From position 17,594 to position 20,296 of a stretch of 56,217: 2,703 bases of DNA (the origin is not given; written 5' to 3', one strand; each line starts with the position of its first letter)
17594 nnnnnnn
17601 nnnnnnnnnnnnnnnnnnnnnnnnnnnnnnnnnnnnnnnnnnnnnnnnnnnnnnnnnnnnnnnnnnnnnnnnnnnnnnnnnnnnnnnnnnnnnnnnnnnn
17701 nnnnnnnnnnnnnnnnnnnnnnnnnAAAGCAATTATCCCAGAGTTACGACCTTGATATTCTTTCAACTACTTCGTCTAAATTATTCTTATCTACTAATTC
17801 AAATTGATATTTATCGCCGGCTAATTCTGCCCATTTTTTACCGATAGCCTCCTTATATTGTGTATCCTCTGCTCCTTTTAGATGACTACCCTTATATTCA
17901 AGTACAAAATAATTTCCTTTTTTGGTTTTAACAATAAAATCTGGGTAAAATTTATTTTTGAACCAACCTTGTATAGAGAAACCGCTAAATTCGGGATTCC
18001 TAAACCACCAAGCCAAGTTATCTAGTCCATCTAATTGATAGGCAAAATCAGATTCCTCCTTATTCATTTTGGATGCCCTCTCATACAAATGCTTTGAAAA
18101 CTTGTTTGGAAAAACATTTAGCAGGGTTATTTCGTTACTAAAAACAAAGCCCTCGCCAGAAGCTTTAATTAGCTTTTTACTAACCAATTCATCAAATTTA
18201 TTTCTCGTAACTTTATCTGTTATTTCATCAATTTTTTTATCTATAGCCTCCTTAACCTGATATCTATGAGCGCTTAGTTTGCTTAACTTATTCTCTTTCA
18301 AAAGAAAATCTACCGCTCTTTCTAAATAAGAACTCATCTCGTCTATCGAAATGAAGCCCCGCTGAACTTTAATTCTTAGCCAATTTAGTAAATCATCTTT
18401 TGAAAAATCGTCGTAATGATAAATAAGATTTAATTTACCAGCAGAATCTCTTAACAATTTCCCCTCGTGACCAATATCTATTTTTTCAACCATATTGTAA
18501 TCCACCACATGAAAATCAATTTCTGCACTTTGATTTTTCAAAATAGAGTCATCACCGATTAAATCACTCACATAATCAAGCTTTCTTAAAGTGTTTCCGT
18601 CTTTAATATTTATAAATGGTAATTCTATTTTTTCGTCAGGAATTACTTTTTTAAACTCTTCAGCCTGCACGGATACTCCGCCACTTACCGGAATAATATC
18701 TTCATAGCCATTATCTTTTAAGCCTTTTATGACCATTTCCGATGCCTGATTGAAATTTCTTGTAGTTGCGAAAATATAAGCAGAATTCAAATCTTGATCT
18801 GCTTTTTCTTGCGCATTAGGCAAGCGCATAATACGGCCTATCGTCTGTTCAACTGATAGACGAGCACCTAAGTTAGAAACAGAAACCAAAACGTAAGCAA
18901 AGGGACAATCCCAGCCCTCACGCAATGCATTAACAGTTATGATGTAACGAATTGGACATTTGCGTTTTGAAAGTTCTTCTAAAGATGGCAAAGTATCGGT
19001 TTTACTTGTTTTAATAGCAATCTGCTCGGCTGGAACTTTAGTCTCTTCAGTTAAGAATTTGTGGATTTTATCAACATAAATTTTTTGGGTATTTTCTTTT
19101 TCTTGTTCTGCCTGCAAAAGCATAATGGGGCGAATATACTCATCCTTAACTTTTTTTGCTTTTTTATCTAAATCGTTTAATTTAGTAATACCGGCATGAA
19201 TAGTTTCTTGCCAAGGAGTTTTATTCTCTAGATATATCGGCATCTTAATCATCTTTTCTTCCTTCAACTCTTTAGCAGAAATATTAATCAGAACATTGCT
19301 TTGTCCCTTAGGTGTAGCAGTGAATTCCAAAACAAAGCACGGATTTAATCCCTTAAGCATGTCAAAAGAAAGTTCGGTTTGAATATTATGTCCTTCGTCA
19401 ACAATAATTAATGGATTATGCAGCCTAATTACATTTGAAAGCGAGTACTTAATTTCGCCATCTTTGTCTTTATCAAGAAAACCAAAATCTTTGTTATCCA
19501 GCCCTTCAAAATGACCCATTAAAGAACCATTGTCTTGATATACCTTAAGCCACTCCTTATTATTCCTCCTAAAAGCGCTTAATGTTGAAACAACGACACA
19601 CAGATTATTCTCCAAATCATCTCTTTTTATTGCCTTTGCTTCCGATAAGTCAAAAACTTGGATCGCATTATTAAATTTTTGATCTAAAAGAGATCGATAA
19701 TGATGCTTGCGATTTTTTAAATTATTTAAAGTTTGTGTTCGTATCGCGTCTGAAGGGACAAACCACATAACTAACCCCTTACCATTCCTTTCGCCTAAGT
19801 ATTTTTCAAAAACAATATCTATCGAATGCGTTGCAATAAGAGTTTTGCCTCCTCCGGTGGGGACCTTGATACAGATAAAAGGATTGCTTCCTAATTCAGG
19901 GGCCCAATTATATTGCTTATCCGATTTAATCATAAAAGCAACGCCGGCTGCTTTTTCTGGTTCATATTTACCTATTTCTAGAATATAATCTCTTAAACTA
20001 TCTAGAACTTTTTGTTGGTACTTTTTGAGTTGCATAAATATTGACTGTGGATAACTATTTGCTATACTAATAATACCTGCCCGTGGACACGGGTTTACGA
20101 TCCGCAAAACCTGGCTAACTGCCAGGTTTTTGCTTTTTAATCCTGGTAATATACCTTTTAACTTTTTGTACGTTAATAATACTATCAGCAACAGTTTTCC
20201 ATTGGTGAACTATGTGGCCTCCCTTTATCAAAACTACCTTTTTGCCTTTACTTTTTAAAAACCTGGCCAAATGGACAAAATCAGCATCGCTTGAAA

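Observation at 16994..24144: Candidate composite defence island: type III-like Mod/Res split by an NYN nuclease gene and bracketed by a ClpP-fold protease, a PIN-like unknown and an Rx4H unknown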

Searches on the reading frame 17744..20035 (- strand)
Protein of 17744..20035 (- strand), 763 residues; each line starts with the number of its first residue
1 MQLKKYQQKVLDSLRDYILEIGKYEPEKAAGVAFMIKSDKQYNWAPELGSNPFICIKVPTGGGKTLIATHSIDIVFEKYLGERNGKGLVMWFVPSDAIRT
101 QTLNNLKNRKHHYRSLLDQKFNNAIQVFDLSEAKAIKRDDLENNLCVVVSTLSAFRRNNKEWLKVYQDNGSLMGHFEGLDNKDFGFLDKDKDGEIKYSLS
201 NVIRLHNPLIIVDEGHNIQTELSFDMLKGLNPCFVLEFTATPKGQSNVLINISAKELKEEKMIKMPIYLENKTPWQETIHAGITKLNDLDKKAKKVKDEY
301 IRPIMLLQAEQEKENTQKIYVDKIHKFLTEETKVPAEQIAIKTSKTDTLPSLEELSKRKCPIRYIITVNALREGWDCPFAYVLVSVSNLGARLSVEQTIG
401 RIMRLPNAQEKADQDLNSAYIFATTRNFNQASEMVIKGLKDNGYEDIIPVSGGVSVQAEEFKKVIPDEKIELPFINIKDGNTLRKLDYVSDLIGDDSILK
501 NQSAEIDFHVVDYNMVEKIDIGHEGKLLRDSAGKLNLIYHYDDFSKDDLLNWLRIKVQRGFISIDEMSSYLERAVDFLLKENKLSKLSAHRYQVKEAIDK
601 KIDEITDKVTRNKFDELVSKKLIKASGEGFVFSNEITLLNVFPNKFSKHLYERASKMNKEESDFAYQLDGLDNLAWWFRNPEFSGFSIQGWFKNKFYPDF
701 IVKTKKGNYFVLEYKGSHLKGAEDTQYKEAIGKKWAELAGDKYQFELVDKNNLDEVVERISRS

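Call 3: search_protein_families(library=pfam, proteins=[window:17744-20035:-], max_evalue=0.01)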
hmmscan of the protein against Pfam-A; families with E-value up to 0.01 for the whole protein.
window:17744-20035:- (763 aa): 3 families
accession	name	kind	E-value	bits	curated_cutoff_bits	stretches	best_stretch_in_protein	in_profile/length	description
PF04851.21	ResIII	-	4.3e-17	62.9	22.5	1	1-243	2-163/164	Type III restriction enzyme, res subunit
PF00270.35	DEAD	-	4e-05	23.9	26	1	45-151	8-101/167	DEAD/DEAH box helicase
PF00271.37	Helicase_C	-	0.004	17.8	23.5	0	320-404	27-108/110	Helicase conserved C-terminal domain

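Call 4: search_protein_families(library=padloc, proteins=[window:17744-20035:-], max_evalue=0.01)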
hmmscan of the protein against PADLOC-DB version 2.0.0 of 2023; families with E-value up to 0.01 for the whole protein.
window:17744-20035:- (763 aa): 6 families
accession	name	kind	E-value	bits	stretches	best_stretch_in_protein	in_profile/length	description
PDLC03653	REase_III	-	2.4e-90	301.9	2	52-448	88-512/883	Type III restriction enzyme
PDLC03650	REase_III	-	1.5e-80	269.8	2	42-442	49-458/898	Type III restriction enzyme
PDLC03647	REase_III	-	3.2e-19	66.6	2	56-264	90-268/989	Type III restriction enzyme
PDLC03649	REase_III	-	1e-11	41.6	2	53-268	76-281/973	Type III restriction enzyme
PDLC03648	REase_III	-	3.1e-09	33.5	1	287-424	234-373/871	Type III restriction enzyme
PDLC04531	PDC-M23B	-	0.00031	16.9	1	54-151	316-408/1060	-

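Call 5: search_protein_families(library=ncbifam, proteins=[window:17744-20035:-], max_evalue=0.1)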
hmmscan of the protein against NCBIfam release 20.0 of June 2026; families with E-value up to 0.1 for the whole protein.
window:17744-20035:- (763 aa): 2 families
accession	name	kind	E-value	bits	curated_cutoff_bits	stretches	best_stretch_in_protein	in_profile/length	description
NF012027.0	PRK15483.1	equivalog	6.4e-12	44.2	564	2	5-242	9-238/986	type III restriction-modification system endonuclease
NF046055.1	restr_BPTD_3080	equivalog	3.1e-10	38.7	800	2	658-737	860-940/970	BPTD_3080 family restriction endonuclease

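Call 6: search_protein_families(library=phrogs, proteins=[window:17744-20035:-], max_evalue=0.1)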
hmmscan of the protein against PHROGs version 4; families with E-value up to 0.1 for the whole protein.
window:17744-20035:- (763 aa): 4 families
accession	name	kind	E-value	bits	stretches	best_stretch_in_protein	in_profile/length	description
phrog_16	-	DNA, RNA and nucleotide metabolism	3.3e-19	69.6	1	51-440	290-613/986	DNA helicase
phrog_11902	-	unknown function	5.2e-16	58.9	2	52-264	87-270/1000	-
phrog_32711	-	unknown function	4.4e-08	32.5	1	287-424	319-458/956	-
phrog_1345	-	transcription regulation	0.031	14.9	1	583-635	22-74/210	MotA-like activator of middle period transcription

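Call 100: search_solved_structures(query=window:17744-20035:-, max_evalue=0.001)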
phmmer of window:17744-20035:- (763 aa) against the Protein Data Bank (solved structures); distinct sequences matched with E-value up to 0.001: 0.

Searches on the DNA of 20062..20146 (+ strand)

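Call 75: build_rna_model(alignment_id=A8, structure=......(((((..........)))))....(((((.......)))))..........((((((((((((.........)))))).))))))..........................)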
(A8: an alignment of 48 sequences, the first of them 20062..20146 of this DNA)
Model R1 built from alignment A8 (48 sequences, 117 columns); structure: as given.
model positions 96; base pairs 22; branch points 2; effective number of sequences 4.87; information 0.596 bits per position. Calibrated on 0.2 Mb of random sequence (short: E-values are rough).
structure used (alignment columns):
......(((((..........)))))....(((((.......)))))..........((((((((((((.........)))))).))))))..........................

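Call 76: search_with_rna_model(model_id=R1, sources=[window, L001, L002, L004, L007, L008, L009, L010, L011, L012, L013, L014, L015, L016, L017, L018, L019, L020, L021, L022, L023, L024, L025, L026, L027, L028, L029, L030, L031, L032, L033, L034, L035, L036, L037, L038, L039, L040, L041, L042, L043, L044, L045, L046, L047, L048, L049, L050, L051, L052, L053, L054, L055, L056, L057, L058, L059, L060, L061, L062, L063, L064, L065, L066, L067, L068, L069, L070, L071, L072, L073, L074, L075, L076, L077, L078, L079, L080, L081, L082, L083, L084, L085, L086, L087, L088, L089, L090, L091, L092, L101, L102, L111], max_evalue=0.01, make_alignment=true)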
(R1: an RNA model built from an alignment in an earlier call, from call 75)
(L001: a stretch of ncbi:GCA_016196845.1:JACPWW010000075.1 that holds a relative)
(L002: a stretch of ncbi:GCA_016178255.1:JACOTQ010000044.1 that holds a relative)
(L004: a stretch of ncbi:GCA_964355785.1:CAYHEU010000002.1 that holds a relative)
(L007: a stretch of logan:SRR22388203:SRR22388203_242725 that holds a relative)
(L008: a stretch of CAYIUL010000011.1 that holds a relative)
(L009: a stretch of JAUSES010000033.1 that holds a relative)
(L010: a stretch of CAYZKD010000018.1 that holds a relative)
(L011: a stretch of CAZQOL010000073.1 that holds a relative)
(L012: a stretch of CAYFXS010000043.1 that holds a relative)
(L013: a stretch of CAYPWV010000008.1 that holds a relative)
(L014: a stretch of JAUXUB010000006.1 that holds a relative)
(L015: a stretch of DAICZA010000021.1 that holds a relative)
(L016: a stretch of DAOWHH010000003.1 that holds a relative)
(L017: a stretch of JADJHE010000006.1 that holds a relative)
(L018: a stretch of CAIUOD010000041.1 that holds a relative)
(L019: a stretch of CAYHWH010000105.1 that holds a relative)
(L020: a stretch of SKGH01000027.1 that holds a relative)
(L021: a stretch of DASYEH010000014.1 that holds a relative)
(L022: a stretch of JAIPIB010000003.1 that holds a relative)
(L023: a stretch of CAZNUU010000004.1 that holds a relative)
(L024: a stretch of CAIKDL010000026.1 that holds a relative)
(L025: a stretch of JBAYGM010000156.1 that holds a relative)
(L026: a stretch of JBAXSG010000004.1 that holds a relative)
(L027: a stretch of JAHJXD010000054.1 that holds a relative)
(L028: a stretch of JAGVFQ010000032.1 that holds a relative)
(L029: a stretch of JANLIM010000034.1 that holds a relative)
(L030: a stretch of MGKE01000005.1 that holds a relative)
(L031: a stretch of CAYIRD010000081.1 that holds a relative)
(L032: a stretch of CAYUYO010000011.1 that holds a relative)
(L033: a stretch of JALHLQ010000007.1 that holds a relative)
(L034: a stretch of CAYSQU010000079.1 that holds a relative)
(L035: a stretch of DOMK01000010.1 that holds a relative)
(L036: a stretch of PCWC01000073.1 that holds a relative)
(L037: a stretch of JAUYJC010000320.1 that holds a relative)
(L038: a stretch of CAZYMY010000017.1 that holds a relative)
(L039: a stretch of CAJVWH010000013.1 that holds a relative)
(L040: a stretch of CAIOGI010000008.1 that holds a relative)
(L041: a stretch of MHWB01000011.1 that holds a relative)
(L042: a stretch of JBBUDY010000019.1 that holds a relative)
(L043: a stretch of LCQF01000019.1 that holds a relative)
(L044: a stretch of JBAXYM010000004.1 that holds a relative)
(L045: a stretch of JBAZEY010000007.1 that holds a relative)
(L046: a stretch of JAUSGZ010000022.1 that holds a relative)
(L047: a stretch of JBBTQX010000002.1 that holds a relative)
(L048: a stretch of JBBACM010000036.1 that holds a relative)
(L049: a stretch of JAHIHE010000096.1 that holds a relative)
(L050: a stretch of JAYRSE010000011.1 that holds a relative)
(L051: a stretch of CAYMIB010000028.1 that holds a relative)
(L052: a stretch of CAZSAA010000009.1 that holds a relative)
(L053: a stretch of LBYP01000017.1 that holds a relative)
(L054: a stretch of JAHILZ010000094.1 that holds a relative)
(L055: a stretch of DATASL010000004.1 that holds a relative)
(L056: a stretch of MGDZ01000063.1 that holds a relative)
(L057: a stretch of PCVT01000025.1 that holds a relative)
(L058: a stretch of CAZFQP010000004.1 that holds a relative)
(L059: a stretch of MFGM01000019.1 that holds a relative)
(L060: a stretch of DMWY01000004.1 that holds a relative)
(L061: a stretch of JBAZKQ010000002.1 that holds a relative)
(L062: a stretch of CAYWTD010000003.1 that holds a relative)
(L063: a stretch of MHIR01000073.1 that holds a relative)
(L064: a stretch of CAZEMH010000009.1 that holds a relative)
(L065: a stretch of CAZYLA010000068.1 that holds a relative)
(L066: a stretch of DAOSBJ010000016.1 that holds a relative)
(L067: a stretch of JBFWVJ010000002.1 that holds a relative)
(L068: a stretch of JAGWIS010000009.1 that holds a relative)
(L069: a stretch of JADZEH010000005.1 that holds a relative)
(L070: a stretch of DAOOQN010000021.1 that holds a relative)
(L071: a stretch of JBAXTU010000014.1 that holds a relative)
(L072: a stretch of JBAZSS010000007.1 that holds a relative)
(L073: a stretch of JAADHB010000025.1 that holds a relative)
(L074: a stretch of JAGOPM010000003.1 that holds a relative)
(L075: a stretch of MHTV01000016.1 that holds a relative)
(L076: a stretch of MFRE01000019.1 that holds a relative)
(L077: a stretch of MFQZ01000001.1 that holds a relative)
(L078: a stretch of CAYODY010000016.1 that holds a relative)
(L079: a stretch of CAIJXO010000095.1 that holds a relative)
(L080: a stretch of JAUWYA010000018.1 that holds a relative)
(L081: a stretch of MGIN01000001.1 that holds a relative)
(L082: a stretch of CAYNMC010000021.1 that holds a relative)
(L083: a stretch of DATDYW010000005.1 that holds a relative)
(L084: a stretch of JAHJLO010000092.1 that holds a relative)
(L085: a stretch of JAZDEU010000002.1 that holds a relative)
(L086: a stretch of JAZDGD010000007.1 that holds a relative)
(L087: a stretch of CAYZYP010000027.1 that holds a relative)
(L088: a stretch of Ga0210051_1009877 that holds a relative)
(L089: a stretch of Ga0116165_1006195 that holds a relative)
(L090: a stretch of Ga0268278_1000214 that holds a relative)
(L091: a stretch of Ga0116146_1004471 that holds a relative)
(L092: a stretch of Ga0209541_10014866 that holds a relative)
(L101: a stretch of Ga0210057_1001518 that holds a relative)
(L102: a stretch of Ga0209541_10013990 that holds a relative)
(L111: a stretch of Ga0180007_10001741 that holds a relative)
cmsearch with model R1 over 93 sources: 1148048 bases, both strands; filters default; matches with E-value up to 0.01: 78.
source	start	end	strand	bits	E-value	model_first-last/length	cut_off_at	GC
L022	8575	8670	-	95.7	3.3e-20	1-96/96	no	0.41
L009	2642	2736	-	93.6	1.1e-19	1-96/96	no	0.46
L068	546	640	-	91.6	3.4e-19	1-96/96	no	0.52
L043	8542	8636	-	91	4.6e-19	1-96/96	no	0.49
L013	3759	3853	-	90.7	5.4e-19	1-96/96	no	0.49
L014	8635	8732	-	90.6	5.7e-19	1-96/96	no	0.48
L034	2762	2857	-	90.5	6.3e-19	1-96/96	no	0.43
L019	914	1008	-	90.4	6.4e-19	1-96/96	no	0.52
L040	8647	8744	-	89.8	9e-19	1-96/96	no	0.45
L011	2677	2775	-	89.7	9.7e-19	1-96/96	no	0.46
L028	8635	8731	-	89.3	1.2e-18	1-96/96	no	0.44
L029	3982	4077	-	87.9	2.7e-18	1-96/96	no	0.41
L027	8632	8727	-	86.5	5.8e-18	1-96/96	no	0.45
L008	6136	6230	-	86.5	5.9e-18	1-96/96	no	0.43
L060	8626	8720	-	86.2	6.8e-18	1-96/96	no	0.43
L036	748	845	-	85.5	1.1e-17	1-96/96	no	0.5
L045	8629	8725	-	85.2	1.3e-17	1-96/96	no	0.46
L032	7217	7311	-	84.6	1.7e-17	1-96/96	no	0.38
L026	8635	8730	-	83.9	2.5e-17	1-96/96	no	0.49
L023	8635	8730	-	83.1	4e-17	1-96/96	no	0.44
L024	860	955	-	83.1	4e-17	1-96/96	no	0.48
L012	5348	5444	-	82.6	5.3e-17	1-96/96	no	0.41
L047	8635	8732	-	82.6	5.4e-17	1-96/96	no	0.4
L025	2042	2137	-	80.2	2.1e-16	1-96/96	no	0.48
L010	5781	5874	-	79.3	3.4e-16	1-96/96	no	0.45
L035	8644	8742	-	78.8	4.6e-16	1-96/96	no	0.44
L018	8635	8730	-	78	7.3e-16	1-96/96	no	0.53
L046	8635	8732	-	76.7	1.5e-15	1-96/96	no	0.51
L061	8632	8728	-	76.6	1.6e-15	1-96/96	no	0.42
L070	3436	3531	-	76.5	1.6e-15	1-96/96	no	0.51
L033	10128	10226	-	76.3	1.9e-15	1-96/96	no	0.55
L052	6720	6813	-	76.1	2.1e-15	1-96/96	no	0.46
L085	8573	8668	-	75.3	3.2e-15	1-96/96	no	0.43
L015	1704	1799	-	74.9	4.2e-15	1-96/96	no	0.53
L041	8635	8732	-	73.8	7.6e-15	1-96/96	no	0.48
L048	6210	6304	-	73.2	1.1e-14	1-96/96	no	0.42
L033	5679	5777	-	71.9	2.3e-14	1-96/96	no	0.56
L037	2595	2693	-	71.5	2.8e-14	1-96/96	no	0.56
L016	8635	8732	-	71.2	3.4e-14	1-96/96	no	0.36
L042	8638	8736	-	70.9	4.1e-14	1-96/96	no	0.53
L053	8636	8732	-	70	6.8e-14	1-96/96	no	0.38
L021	8635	8727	-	69.9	7e-14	1-96/96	no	0.51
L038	8635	8730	-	69.7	7.9e-14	1-96/96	no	0.34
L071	8632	8730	-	68.9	1.3e-13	1-96/96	no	0.47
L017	8635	8725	-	67.8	2.3e-13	1-96/96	no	0.38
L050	8639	8734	-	66.3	5.4e-13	1-96/96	no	0.47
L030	8632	8729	-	66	6.5e-13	1-96/96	no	0.47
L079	485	574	-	65.1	1e-12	1-96/96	no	0.4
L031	985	1080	-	63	3.4e-12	1-96/96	no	0.51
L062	787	883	-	61.6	7.6e-12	1-96/96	no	0.4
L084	464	560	-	61.5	8e-12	1-96/96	no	0.33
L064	5638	5732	-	60.8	1.2e-11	1-96/96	no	0.4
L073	1544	1640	-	58.6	4.1e-11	1-96/96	no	0.38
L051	8578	8675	-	57.7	7e-11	1-96/96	no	0.54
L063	5818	5914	-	57.1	9.7e-11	1-96/96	no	0.41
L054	4097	4194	-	56.3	1.5e-10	1-96/96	no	0.42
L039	4064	4161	-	55.5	2.4e-10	1-96/96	no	0.37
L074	8632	8724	-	55.3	2.6e-10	1-96/96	no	0.43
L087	814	901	-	54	5.5e-10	1-96/96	no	0.47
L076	8572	8664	-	53.9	5.8e-10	1-96/96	no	0.45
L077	8572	8664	-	53.9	5.8e-10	1-96/96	no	0.45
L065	3852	3947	-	52.8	1.1e-09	1-96/96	no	0.41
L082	8576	8667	-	52.4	1.4e-09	1-96/96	no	0.42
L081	8617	8710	-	51.8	1.9e-09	1-96/96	no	0.49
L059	4670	4765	-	51.7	2e-09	1-96/96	no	0.45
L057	4837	4932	-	51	3e-09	1-96/96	no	0.41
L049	1677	1776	-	50.2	4.7e-09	1-96/96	no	0.43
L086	8617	8712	-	50.1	5.1e-09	1-96/96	no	0.44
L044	8639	8739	-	50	5.4e-09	1-96/96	no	0.37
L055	8636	8732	-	47.2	2.6e-08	1-96/96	no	0.55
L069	8620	8714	-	41.4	6.7e-07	1-96/96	no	0.44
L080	8584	8675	-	40.2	1.4e-06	1-96/96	no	0.39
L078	3118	3209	-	36.3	1.2e-05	1-96/96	no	0.42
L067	8642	8727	-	34.8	2.9e-05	1-96/96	no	0.5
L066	3139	3223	-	34.2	3.9e-05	1-96/96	no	0.47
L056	8610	8706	-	33.6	5.7e-05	1-96/96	no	0.52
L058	8617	8714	-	31.6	0.00017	1-96/96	no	0.41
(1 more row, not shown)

Alignment A9: 78 matches aligned to the model, 116 columns, each read 5' to 3' on its own strand. Consensus structure (alignment columns), stored with it:
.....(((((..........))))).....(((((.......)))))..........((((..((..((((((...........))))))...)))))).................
